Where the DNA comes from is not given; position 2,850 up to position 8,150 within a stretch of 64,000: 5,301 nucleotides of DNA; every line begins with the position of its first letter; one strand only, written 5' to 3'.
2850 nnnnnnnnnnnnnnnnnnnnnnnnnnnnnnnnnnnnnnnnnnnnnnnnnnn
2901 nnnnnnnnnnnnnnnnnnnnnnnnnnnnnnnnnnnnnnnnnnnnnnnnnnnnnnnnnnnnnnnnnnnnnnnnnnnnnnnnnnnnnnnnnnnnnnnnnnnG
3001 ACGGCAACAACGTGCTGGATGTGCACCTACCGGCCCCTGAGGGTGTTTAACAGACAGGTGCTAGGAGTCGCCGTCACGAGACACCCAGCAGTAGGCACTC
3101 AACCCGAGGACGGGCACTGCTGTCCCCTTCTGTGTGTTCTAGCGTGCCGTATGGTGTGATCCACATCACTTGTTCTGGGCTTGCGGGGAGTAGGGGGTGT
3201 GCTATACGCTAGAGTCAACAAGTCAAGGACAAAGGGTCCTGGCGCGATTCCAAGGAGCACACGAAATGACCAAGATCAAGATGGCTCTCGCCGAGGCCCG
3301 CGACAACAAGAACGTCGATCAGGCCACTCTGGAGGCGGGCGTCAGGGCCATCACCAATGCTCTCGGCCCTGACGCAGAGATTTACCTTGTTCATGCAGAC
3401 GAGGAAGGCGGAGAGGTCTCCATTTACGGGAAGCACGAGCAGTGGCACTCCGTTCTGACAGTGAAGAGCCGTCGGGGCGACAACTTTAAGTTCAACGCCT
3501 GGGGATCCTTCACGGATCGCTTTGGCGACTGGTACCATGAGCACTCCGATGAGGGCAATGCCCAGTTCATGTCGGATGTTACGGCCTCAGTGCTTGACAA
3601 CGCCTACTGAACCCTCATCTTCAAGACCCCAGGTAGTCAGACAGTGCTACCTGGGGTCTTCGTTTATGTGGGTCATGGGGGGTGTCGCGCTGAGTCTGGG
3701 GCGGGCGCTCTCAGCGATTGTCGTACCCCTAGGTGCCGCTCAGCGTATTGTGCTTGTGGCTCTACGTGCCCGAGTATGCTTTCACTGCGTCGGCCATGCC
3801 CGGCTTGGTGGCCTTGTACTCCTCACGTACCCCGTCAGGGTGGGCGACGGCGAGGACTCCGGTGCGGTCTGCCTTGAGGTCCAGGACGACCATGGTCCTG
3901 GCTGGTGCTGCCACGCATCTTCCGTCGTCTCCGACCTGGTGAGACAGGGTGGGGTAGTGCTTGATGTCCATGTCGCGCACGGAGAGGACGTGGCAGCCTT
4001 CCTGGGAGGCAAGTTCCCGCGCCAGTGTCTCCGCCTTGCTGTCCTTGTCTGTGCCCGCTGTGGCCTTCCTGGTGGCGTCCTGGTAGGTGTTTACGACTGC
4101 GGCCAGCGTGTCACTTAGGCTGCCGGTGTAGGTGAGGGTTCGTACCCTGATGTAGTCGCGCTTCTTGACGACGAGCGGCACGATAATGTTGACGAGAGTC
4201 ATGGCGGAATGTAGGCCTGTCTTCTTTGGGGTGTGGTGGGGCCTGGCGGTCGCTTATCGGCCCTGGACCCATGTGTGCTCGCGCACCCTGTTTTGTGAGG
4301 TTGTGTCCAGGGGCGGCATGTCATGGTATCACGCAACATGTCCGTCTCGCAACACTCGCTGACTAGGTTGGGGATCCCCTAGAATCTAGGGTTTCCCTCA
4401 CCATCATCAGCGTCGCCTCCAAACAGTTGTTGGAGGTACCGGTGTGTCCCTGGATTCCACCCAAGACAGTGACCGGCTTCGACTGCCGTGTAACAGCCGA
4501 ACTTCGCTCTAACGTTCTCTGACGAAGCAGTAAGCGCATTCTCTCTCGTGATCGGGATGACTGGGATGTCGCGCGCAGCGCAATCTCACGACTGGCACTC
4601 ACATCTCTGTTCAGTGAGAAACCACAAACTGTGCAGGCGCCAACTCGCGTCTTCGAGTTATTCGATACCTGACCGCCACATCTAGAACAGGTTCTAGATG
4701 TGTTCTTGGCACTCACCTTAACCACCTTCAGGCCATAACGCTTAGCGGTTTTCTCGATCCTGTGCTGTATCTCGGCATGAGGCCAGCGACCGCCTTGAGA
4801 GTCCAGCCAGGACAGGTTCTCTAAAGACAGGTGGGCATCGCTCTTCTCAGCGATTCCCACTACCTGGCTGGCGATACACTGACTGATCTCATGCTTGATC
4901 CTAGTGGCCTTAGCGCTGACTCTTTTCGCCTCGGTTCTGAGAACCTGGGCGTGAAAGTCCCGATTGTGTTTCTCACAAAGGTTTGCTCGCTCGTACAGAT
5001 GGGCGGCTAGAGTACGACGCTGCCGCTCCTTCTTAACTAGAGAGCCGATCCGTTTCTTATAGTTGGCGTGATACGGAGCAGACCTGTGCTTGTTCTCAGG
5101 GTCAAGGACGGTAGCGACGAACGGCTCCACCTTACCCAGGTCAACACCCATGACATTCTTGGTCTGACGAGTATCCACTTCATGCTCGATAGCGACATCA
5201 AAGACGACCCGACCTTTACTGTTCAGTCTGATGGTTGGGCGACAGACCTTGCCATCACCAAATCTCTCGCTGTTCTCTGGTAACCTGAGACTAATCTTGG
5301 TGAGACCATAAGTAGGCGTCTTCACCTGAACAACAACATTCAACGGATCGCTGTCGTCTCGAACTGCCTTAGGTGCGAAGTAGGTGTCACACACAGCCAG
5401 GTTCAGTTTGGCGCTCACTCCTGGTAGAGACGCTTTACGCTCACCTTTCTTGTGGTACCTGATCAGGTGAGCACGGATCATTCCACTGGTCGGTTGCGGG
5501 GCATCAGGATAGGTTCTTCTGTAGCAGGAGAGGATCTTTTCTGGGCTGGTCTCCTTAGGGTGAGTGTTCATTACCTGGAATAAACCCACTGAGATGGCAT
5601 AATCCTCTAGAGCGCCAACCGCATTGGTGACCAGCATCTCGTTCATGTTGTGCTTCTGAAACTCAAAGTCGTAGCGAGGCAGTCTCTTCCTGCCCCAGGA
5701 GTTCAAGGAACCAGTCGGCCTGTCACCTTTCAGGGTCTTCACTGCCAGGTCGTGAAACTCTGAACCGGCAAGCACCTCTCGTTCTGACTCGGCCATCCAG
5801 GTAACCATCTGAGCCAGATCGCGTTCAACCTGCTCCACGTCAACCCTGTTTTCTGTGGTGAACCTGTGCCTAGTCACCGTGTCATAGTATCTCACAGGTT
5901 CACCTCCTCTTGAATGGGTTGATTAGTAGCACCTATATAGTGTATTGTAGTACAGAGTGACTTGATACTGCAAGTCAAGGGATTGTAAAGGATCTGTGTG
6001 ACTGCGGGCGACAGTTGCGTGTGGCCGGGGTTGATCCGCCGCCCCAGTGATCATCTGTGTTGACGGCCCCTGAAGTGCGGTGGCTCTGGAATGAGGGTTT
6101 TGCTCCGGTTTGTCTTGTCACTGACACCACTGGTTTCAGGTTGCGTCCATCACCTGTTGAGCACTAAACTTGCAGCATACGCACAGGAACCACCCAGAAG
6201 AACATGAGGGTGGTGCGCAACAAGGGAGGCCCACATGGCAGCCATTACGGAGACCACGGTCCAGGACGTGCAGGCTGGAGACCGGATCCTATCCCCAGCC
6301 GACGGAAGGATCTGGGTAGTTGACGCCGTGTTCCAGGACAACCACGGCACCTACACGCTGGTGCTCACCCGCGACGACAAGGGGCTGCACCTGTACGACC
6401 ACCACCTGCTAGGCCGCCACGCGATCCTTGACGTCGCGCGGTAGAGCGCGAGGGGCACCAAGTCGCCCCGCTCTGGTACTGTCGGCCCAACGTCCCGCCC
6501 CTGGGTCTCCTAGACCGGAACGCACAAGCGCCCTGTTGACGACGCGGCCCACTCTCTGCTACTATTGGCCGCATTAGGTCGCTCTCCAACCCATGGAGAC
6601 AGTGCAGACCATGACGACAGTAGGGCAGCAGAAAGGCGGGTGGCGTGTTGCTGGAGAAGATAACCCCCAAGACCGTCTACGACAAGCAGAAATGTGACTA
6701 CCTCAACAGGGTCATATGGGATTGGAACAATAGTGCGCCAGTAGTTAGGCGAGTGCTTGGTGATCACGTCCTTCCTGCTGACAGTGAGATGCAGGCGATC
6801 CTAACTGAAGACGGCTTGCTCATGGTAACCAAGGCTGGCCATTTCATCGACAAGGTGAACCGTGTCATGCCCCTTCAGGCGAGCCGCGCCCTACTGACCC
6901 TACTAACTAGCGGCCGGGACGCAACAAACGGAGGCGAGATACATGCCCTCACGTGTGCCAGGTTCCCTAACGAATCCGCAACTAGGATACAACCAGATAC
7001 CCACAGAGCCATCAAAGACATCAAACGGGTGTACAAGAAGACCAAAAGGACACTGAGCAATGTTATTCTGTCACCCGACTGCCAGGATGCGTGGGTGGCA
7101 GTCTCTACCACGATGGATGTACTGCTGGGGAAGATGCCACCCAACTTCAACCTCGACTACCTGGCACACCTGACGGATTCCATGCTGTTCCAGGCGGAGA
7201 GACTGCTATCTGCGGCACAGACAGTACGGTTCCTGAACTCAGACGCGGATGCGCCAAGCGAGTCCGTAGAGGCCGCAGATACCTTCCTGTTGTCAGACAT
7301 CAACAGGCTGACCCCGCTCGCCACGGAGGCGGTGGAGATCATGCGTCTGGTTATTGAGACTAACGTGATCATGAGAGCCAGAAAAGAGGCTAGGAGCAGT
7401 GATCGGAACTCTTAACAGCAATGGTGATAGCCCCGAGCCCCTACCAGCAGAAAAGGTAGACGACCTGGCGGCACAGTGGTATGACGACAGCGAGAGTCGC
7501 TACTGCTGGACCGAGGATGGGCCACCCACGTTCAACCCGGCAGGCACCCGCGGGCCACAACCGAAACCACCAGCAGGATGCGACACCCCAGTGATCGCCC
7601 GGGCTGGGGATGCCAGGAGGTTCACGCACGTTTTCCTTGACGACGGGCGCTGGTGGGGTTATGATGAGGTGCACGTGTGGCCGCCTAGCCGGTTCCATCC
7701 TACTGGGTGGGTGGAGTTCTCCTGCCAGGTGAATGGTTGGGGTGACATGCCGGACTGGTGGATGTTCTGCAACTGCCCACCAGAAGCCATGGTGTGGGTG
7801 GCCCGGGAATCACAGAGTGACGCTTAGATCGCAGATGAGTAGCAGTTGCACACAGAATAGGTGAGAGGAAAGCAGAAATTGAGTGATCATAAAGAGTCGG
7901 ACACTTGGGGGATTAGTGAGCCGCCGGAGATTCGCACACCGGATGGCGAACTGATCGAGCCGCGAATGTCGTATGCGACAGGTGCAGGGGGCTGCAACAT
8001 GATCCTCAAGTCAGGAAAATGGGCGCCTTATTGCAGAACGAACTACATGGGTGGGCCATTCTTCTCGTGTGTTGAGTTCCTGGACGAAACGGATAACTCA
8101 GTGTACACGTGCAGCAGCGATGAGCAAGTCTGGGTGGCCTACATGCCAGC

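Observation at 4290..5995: Large (510 aa) TnpB-like RuvC/zinc-finger nuclease in a TnpA-less IS with subterminal hairpins; candidate omegaRNA at 4200..4400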

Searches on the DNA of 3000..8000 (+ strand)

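Call 8: search_dna_similar(query=window:3000-8000:+, collection=phages, mode=near)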
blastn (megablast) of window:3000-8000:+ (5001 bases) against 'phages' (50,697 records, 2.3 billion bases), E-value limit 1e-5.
No match.

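Call 74: search_rna_families(source=window, start=4250, end=4750, threshold=evalue, max_evalue=10, show_alignments=2)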
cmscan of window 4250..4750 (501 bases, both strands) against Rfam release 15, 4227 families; matches with E-value up to 10: 2.
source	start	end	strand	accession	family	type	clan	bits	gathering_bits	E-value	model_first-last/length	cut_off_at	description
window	4359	4411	+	RF03307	mir-1825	Gene; miRNA;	-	15.9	70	2.4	1-52/52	no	mir-1825 microRNA precursor family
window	4253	4269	+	RF01124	sR36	Gene; snRNA; snoRNA; CD-box;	-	10.4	55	4.9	39-55/55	no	Small nucleolar RNA sR36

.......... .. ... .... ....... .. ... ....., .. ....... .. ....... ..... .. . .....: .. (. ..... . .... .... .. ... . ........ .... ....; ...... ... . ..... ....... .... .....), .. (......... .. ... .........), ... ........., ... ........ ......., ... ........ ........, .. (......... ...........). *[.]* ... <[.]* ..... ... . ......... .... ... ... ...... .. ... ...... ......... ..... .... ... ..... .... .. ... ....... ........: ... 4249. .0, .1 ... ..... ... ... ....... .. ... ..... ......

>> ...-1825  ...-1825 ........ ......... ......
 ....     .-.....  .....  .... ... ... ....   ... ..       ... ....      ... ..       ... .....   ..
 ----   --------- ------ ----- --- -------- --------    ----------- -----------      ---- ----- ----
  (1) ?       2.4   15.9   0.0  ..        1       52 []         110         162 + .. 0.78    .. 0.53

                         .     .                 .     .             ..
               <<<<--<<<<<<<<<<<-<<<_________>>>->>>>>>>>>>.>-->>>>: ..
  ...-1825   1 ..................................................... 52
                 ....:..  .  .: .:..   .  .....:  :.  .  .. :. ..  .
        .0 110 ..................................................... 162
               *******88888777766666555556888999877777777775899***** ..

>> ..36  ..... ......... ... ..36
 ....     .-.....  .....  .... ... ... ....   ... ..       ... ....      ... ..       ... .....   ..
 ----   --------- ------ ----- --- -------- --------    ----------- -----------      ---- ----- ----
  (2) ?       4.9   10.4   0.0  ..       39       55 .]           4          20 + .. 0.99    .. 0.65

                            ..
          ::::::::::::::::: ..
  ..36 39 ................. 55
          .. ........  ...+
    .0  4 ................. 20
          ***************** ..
